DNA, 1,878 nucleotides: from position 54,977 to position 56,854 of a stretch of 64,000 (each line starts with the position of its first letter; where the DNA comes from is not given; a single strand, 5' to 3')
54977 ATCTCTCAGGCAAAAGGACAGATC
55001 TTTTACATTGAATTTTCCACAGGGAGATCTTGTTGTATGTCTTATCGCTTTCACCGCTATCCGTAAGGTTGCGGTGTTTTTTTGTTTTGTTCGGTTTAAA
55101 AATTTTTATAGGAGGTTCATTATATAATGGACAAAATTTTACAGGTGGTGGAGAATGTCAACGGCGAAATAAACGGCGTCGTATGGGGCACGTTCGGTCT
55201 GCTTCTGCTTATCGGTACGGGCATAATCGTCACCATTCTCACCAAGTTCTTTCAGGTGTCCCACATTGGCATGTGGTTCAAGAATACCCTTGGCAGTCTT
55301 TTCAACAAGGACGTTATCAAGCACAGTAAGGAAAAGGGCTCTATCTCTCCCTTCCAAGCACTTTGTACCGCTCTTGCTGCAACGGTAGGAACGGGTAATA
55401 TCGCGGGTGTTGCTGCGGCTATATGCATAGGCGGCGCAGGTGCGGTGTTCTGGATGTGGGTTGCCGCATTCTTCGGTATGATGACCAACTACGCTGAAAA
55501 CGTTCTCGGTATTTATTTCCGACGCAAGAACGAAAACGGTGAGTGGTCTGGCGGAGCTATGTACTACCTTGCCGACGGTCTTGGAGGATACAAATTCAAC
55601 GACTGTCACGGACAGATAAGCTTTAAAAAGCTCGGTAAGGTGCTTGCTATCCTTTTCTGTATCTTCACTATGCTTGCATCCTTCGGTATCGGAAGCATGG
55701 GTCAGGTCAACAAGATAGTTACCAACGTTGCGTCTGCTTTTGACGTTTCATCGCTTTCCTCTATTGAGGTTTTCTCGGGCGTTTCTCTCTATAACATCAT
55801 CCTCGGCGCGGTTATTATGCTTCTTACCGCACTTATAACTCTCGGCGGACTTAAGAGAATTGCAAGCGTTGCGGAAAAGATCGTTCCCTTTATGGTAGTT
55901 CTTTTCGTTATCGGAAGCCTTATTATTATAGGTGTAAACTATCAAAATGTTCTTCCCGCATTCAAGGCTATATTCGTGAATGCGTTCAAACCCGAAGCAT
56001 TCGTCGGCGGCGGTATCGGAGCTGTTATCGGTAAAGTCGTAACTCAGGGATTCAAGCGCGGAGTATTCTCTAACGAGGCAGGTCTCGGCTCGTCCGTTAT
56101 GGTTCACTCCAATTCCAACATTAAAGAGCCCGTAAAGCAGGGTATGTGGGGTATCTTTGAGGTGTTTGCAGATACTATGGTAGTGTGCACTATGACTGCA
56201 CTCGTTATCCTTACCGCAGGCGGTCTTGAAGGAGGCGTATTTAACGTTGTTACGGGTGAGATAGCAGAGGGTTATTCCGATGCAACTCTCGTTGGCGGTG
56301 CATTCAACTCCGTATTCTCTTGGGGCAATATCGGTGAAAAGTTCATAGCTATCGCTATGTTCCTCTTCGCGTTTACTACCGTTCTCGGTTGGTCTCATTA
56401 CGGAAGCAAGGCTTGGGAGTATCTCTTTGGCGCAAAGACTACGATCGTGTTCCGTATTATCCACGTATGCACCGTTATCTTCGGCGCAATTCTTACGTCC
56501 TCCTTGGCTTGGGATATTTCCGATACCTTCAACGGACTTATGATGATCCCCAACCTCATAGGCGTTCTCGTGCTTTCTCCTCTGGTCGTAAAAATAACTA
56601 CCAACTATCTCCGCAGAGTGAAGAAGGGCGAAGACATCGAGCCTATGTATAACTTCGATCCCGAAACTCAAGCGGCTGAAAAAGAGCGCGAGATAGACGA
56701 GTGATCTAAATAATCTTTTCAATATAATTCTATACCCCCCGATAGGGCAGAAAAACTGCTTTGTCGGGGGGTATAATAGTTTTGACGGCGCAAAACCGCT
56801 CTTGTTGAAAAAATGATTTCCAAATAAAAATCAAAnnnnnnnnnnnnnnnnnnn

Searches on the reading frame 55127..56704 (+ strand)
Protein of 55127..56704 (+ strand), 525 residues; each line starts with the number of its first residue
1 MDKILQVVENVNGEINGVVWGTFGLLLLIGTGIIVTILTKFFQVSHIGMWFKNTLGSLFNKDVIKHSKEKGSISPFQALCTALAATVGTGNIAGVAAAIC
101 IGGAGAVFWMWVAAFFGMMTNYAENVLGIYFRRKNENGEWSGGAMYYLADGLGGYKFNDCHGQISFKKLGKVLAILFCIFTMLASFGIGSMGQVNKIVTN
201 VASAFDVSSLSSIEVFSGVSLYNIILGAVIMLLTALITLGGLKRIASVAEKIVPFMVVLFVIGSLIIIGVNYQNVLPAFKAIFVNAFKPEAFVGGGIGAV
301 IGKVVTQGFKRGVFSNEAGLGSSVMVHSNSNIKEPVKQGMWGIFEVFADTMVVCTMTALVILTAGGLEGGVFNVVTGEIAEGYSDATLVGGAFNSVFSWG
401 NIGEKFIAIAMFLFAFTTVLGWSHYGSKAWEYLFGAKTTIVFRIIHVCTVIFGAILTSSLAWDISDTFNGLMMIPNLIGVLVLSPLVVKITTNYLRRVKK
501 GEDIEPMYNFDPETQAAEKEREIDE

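Call 79: search_protein_families(library=pfam, proteins=[window:55127-56704:+], max_evalue=0.0001)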
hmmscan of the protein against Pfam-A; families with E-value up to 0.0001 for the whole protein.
window:55127-56704:+ (525 aa): 1 family
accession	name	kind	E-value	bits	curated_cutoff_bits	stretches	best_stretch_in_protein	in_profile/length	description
PF01235.23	Na_Ala_symp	-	8.4e-130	434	24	1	66-502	6-387/392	Sodium:alanine symporter family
